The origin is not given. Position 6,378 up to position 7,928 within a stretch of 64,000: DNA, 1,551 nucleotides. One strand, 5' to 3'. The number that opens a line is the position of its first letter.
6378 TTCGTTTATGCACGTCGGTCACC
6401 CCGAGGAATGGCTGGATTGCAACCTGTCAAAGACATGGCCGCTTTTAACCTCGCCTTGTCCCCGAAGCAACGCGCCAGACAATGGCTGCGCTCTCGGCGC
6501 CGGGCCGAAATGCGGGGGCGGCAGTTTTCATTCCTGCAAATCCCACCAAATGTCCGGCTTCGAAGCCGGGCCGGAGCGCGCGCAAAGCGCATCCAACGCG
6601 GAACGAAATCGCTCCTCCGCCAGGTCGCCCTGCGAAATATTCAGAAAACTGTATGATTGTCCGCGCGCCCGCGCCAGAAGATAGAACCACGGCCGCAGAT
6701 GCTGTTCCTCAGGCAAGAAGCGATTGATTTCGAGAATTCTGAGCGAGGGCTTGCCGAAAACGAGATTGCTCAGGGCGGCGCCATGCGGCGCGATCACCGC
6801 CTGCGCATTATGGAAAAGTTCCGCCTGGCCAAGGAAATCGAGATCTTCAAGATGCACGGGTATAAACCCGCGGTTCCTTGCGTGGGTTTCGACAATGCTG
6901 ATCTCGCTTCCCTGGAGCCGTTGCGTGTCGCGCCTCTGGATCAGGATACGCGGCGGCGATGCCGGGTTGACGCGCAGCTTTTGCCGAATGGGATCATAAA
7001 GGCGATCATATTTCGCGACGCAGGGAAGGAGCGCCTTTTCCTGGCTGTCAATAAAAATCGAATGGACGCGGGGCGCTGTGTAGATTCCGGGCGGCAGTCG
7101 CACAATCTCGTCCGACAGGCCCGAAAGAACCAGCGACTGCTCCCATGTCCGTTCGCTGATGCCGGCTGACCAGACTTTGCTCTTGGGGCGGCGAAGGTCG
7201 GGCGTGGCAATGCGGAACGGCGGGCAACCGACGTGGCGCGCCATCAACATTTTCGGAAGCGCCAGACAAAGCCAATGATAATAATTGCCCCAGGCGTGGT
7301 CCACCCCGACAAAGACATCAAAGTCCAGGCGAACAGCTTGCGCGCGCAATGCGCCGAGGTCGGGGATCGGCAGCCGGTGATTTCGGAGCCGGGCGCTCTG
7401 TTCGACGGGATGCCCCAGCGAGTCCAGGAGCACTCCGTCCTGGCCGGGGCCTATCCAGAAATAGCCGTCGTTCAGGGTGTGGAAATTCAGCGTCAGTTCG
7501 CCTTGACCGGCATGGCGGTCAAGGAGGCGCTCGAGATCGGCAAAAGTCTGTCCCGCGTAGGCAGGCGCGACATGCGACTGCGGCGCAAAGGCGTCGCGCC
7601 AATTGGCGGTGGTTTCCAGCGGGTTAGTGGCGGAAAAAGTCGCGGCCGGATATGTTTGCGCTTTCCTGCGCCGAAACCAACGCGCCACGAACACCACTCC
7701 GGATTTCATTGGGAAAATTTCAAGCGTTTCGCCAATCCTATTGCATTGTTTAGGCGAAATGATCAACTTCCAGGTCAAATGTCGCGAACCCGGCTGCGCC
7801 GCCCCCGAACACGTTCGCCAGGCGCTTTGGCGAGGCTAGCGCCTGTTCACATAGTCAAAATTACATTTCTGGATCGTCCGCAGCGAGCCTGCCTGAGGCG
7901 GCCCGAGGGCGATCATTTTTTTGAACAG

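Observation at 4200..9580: Accessory xylose-glycan locus pairing a UDP-xylose synthase with GT61 and GT47-like glycosyltransferases, families that are mostly eukaryotic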

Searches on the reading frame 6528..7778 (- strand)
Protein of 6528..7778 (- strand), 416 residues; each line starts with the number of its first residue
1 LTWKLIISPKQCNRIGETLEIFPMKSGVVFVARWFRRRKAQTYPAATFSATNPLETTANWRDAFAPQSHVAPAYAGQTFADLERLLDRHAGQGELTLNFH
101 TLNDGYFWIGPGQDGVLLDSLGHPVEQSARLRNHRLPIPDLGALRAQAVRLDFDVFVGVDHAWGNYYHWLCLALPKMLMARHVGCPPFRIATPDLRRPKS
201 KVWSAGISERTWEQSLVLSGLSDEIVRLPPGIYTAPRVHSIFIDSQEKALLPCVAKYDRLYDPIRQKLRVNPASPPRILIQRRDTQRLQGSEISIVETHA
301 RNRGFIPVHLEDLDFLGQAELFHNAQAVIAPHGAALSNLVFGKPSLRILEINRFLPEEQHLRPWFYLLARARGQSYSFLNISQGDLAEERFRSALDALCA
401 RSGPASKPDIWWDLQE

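Call 4: search_protein_families(library=pfam, proteins=[window:6528-7778:-], max_evalue=0.01)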
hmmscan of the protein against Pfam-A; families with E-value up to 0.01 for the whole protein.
window:6528-7778:- (416 aa): 1 family
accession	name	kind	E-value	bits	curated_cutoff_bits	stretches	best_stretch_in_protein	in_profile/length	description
PF04577.19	Glyco_transf_61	-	7.9e-14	52.5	27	1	166-348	1-136/137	Glycosyltransferase 61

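Call 14: find_related_loci(query=window:6528-7778:-, collection=genome_contigs, flank=8000)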
Query window:6528-7778:- (416 aa) in genome_contigs; peptide patterns used: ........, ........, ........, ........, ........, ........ (x = any residue, [..] = any of these).
96 stretches matched a pattern; 1 encode a relative of the query (tblastn E <= 1e-3); 1 distinct loci.
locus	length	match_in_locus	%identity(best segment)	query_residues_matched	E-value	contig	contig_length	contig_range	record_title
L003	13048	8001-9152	49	24-414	4e-114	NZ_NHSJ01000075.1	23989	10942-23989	Rhodoblastus sphagnicola strain DSM 16996 scaffold0075, whole genome shotgun sequence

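Call 17: search_protein_families(library=pfam, proteins=[L003:1403-2263:+, L003:2315-4267:-, L003:3917-5398:+, L003:5395-5940:+, L003:5937-6809:-, L003:6973-8004:+, L003:7959-9173:+, L003:9008-10171:+, L003:9044-10174:-, L003:10528-12114:-], max_evalue=0.001)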
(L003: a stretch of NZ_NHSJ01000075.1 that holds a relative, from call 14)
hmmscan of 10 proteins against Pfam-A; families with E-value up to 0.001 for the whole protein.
L003:1403-2263:+ (286 aa): 0 families

L003:2315-4267:- (650 aa): 2 families
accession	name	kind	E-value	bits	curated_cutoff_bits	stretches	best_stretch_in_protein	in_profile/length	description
PF07690.21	MFS_1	-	1.4e-47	162.8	33.4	2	192-416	2-220/347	Major Facilitator Superfamily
PF06609.19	TRI12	-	2.6e-06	26.6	23.2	1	206-360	64-216/599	Fungal trichothecene efflux pump (TRI12)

L003:3917-5398:+ (493 aa): 5 families
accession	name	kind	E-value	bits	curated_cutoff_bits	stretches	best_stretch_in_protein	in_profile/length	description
PF00478.31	IMPDH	-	6.9e-161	535.4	25.6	1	9-478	1-345/345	IMP dehydrogenase / GMP reductase domain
PF00571.33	CBS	-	6.7e-22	78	24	2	94-147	5-53/57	CBS domain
PF03060.21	NMO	-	4.7e-14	53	28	2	213-377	81-234/331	Nitronate monooxygenase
PF01070.24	FMN_dh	-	2.4e-06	27.3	24.9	1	263-367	208-304/350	FMN-dependent dehydrogenase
PF01645.23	Glu_synthase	-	0.00066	19.4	20.4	1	263-366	193-305/369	Conserved region in glutamate synthase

L003:5395-5940:+ (181 aa): 0 families

L003:5937-6809:- (290 aa): 1 family
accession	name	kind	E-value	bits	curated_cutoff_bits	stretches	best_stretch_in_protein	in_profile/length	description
PF00535.33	Glycos_transf_2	-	5.7e-05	23.5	23.3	1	89-171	56-132/168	Glycosyl transferase family 2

L003:6973-8004:+ (343 aa): 3 families
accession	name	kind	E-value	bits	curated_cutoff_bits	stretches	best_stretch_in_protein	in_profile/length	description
PF00534.26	Glycos_transf_1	-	1.1e-10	41.8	26.4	1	166-295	23-166/172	Glycosyl transferases group 1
PF13692.12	Glyco_trans_1_4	-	4.5e-09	37.1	27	1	181-284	28-136/142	Glycosyl transferases group 1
PF13439.12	Glyco_transf_4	-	3.4e-08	34.1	28.5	1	29-128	1-127/170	Glycosyltransferase Family 4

L003:7959-9173:+ (404 aa): 1 family
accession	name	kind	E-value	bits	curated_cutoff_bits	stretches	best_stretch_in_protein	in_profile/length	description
PF04577.19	Glyco_transf_61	-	8.6e-13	49.2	27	1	154-335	1-136/137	Glycosyltransferase 61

L003:9008-10171:+ (387 aa): 5 families
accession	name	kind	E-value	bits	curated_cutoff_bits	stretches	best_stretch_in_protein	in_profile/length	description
PF00535.33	Glycos_transf_2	-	4.4e-18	66.2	23.3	1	89-264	1-166/168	Glycosyl transferase family 2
PF13641.12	Glyco_tranf_2_3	-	2.4e-17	64.2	27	1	88-305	3-214/230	Glycosyltransferase like family 2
PF13632.12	Glyco_trans_2_3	-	2.7e-12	47.3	27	1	176-299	2-121/198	Glycosyl transferase family group 2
PF13506.12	Glyco_transf_21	-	1.1e-06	28.7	21.7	1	164-297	22-149/174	Glycosyl transferase family 21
PF02709.20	Glyco_transf_7C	-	0.00035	20.6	23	1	246-302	15-74/78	N-terminal domain of galactosyltransferase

L003:9044-10174:- (376 aa): 0 families

L003:10528-12114:- (528 aa): 0 families

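Call 18: search_protein_families(library=ncbifam, proteins=[window:6528-7778:-], max_evalue=0.001)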
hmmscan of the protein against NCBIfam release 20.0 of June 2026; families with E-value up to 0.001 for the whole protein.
window:6528-7778:- (416 aa): 0 families

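Call 20: find_homologous_proteins(query=window:6528-7778:-)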
Query window:6528-7778:- (416 aa): 61 proteins with E <= 0.001 among 8000 candidates.
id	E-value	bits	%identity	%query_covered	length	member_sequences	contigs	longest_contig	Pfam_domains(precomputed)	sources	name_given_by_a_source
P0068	9.0e-270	913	100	94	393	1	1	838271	PF04577.20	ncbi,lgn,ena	-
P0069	4.2e-120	420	51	88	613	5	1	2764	PF04577.20,PF13578.13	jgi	jgi:predicted O-methyltransferase YrrM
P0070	5.2e-114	400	49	93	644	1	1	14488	PF04577.20,PF13578.13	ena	-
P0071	3.8e-109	383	49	92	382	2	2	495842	PF04577.20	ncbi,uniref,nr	ncbi:hypothetical protein CCR94_12205 [Rhodoblastus sphagnicola]|uniref:Glycosyltransferase 61 catal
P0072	3.7e-105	370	49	94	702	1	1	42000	PF04577.20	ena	-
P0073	6.6e-101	356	52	80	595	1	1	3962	PF04577.20,PF13578.13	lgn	-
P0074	4.2e-96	341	50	82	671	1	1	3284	PF13847.13,PF13489.13,PF13649.13,PF04577.20,PF01135.26,PF01209.25,PF08241.19,PF08242.19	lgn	-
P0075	2.2e-95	338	50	86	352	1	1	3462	PF04577.20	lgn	-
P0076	3.0e-82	295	49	67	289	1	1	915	PF04577.20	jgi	jgi:hypothetical protein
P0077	6.3e-78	281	41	78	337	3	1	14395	PF04577.20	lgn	-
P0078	2.1e-75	272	49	66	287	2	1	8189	PF04577.20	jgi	jgi:capsular polysaccharide biosynthesis protein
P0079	5.0e-64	235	38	76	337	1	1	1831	PF04577.20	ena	-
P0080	1.6e-63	233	50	50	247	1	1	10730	PF04577.20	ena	-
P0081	4.4e-61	225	37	77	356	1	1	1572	PF04577.20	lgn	-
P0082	5.1e-54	202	36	77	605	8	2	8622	PF04577.20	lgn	-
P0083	7.9e-47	178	37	82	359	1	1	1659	PF04577.20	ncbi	-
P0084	9.8e-13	66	30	56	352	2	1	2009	PF04577.20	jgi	jgi:hypothetical protein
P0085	1.1e-12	66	26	63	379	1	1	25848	PF04577.20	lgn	-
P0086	3.2e-12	64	29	55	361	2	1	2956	PF04577.20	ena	-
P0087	3.6e-12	64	28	54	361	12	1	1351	PF04577.20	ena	-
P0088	4.2e-12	64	28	55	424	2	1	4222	PF04577.20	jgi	jgi:Glycosyltransferase 61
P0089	5.4e-12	63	30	52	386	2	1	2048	PF04577.20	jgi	jgi:capsular polysaccharide biosynthesis protein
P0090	6.5e-12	63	27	55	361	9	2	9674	PF04577.20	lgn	-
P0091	1.4e-11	62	28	56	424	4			PF04577.20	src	-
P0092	2.0e-11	61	39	24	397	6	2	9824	PF04577.20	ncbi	-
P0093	2.3e-11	61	27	54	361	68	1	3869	PF04577.20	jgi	-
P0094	2.4e-11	61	25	61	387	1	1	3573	PF04577.20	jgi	jgi:Glycosyltransferase 61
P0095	3.0e-11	61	42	19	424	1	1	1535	PF04577.20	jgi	jgi:capsular polysaccharide biosynthesis protein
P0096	3.5e-11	61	42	19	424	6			PF04577.20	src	-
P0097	4.1e-11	60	28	54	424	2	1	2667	PF04577.20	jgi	jgi:hypothetical protein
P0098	6.0e-11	60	29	52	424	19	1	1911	PF04577.20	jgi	-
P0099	7.4e-11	60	25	55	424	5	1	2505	PF04577.20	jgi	jgi:capsular polysaccharide biosynthesis protein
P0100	7.7e-11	60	36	24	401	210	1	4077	PF04577.20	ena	-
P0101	7.9e-11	60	27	55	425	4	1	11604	PF04577.20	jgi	jgi:hypothetical protein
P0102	1.8e-10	58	28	53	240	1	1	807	PF04577.20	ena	-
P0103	3.7e-10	57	30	51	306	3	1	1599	PF04577.20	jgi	jgi:capsular polysaccharide biosynthesis protein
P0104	4.4e-10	57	31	53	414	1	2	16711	PF04577.20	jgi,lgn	jgi:capsular polysaccharide biosynthesis protein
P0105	6.6e-10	57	27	54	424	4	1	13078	PF04577.20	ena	-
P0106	7.3e-10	56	39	19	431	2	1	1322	PF04577.20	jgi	jgi:Glycosyltransferase 61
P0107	9.1e-10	56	28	57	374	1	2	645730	PF04577.20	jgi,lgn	-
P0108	2.4e-9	55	29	59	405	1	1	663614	PF04577.20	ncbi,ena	-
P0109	4.9e-9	54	29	64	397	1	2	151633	PF04577.20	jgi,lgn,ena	-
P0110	1.2e-8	52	29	53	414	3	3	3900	PF04577.20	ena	-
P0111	1.9e-8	52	37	28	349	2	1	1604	PF04577.20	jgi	jgi:capsular polysaccharide biosynthesis protein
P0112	2.1e-8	52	29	64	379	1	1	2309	PF04577.20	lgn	-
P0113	2.9e-8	51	35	27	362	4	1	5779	PF04577.20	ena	-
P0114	4.1e-8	51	29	45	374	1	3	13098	PF04577.20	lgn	-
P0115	9.8e-8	49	28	45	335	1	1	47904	PF04577.20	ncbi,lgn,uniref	ncbi:glycosyltransferase family 61 protein [Yoonia sp.]|uniref:glycosyltransferase family 61 protein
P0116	1.7e-7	49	37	26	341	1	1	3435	PF04577.20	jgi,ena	-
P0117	5.5e-7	47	29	51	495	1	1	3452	PF13432.13,PF04577.20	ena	-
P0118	1.4e-6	46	27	53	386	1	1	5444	PF04577.20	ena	-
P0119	2.3e-6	45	24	55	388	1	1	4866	PF04577.20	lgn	-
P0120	5.3e-6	44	24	52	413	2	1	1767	PF04577.20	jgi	-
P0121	6.4e-6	43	33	31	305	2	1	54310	PF04577.20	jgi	jgi:capsular polysaccharide biosynthesis protein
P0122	2.6e-5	41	35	27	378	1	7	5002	PF04577.20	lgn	-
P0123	6.4e-5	40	26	56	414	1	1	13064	PF04577.20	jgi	-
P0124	7.1e-5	40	34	26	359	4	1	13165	PF04577.20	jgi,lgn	-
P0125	1.0e-4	39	26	58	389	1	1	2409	PF04577.20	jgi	jgi:capsular polysaccharide biosynthesis protein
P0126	1.2e-4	39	26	46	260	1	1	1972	PF04577.20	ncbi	ncbi:MAG: glycosyltransferase family 61 protein, partial [Bryobacteraceae bacterium]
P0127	1.4e-4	39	26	52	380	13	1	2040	PF04577.20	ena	-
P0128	4.4e-4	37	29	48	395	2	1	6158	PF04577.20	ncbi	-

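Call 21: find_encoding_contigs(protein=P0068, flank=10000, max_places=4)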
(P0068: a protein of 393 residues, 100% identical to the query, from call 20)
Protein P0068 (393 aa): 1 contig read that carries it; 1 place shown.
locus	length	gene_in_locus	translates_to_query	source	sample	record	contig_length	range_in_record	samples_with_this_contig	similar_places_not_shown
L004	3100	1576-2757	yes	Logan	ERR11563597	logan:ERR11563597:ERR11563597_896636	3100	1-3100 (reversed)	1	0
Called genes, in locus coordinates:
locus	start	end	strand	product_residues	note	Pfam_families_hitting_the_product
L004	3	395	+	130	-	?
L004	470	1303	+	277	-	PF00535:Glycos_transf_2, PF13641:Glyco_tranf_2_3, PF13632:Glyco_trans_2_3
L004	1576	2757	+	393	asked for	PF04577:Glyco_transf_61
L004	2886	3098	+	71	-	?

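Call 22: list_cluster_members(proteins=[P0068])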
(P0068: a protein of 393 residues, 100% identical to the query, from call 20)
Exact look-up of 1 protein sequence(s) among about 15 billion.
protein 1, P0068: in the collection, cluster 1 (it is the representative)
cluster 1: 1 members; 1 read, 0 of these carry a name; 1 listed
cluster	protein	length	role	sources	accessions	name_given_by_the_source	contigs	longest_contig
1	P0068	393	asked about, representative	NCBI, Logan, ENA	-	-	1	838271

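Call 31: find_encoding_contigs(protein=P0072, flank=10000, max_places=2)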
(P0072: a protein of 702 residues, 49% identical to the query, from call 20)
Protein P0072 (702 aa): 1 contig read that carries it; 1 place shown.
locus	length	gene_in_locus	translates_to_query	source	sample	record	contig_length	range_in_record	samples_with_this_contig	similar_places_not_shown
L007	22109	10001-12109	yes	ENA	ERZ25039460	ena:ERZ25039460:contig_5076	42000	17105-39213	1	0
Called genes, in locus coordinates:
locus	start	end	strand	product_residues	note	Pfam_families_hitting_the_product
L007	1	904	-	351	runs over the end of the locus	PF00239:Resolvase, PF07508:Recombinase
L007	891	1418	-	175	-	PF11149:DUF2924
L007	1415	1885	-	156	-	PF11994:DUF3489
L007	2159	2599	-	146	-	PF07506:RepB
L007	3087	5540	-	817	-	PF00239:Resolvase, PF07508:Recombinase, PF02195:ParB_N, PF07506:RepB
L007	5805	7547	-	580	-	-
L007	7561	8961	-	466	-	PF25994:HH_AprE, PF26002:Beta-barrel_AprE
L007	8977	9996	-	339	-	PF00005:ABC_tran, PF02463:SMC_N (faint)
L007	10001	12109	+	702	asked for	PF04577:Glyco_transf_61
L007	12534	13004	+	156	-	-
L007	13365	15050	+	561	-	PF18922:DUF5672 (weak)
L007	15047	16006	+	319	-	-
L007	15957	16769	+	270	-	-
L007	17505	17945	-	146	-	PF19698:DUF6197 (weak)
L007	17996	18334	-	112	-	PF12680:SnoaL_2 (weak)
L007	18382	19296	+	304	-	PF01266:DAO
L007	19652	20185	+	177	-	-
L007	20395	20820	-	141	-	PF07883:Cupin_2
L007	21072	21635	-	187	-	-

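Call 32: find_encoding_contigs(protein=P0070, flank=10000, max_places=2)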
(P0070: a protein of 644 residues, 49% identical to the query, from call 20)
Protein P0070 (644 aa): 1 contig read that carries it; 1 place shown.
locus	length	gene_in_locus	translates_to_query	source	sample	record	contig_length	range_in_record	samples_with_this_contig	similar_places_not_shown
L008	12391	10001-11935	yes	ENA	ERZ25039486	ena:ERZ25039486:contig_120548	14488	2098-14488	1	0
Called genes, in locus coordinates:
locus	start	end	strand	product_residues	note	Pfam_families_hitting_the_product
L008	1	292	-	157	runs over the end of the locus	-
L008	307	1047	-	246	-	-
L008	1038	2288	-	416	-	PF13450:NAD_binding_8, PF01593:Amino_oxidase (weak), PF03275:GLF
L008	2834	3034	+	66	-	-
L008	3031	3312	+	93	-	-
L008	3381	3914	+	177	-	-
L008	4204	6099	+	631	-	PF08241:Methyltransf_11 (weak), PF14393:DUF4422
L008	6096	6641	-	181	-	-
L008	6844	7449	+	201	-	-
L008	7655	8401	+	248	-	-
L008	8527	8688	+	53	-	-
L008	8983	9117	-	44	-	-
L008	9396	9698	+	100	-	-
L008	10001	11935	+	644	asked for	PF13578:Methyltransf_24, PF04577:Glyco_transf_61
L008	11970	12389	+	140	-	?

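Call 38: search_solved_structures(query=window:6528-7778:-, max_evalue=1, show_alignments=1)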
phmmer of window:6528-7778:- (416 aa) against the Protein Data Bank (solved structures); distinct sequences matched with E-value up to 1: 10.
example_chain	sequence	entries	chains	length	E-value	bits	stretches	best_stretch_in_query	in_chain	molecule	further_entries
6xi2_A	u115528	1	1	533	0.31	13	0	276-371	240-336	Protein O-linked-mannose beta-1,4-N-acetylglucosaminyltransferase 2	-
6xi2_B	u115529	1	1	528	0.34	12.9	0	276-371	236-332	Protein O-linked-mannose beta-1,4-N-acetylglucosaminyltransferase 2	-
7e9j_A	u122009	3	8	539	0.35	12.9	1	272-374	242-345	Protein O-linked-mannose beta-1,4-N-acetylglucosaminyltransferase 2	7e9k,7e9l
6xi2_D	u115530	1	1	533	0.44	12.5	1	274-371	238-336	Protein O-linked-mannose beta-1,4-N-acetylglucosaminyltransferase 2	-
6xi2_C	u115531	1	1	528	0.52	12.3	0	276-371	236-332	Protein O-linked-mannose beta-1,4-N-acetylglucosaminyltransferase 2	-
6xfi_A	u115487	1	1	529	0.52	12.3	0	277-371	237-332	Protein O-linked-mannose beta-1,4-N-acetylglucosaminyltransferase 2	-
8kb7_A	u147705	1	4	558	0.58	12.1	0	277-371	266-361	Protein O-linked-mannose beta-1,4-N-acetylglucosaminyltransferase 2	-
2zw2_A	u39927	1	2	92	0.58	12.1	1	214-271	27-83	Putative uncharacterized protein STS178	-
8jo2_H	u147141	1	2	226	0.8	11.7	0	23-100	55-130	DNA-binding transcriptional regulator BasR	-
4s04_A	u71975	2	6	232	0.84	11.6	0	23-100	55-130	DNA-binding transcriptional regulator BasR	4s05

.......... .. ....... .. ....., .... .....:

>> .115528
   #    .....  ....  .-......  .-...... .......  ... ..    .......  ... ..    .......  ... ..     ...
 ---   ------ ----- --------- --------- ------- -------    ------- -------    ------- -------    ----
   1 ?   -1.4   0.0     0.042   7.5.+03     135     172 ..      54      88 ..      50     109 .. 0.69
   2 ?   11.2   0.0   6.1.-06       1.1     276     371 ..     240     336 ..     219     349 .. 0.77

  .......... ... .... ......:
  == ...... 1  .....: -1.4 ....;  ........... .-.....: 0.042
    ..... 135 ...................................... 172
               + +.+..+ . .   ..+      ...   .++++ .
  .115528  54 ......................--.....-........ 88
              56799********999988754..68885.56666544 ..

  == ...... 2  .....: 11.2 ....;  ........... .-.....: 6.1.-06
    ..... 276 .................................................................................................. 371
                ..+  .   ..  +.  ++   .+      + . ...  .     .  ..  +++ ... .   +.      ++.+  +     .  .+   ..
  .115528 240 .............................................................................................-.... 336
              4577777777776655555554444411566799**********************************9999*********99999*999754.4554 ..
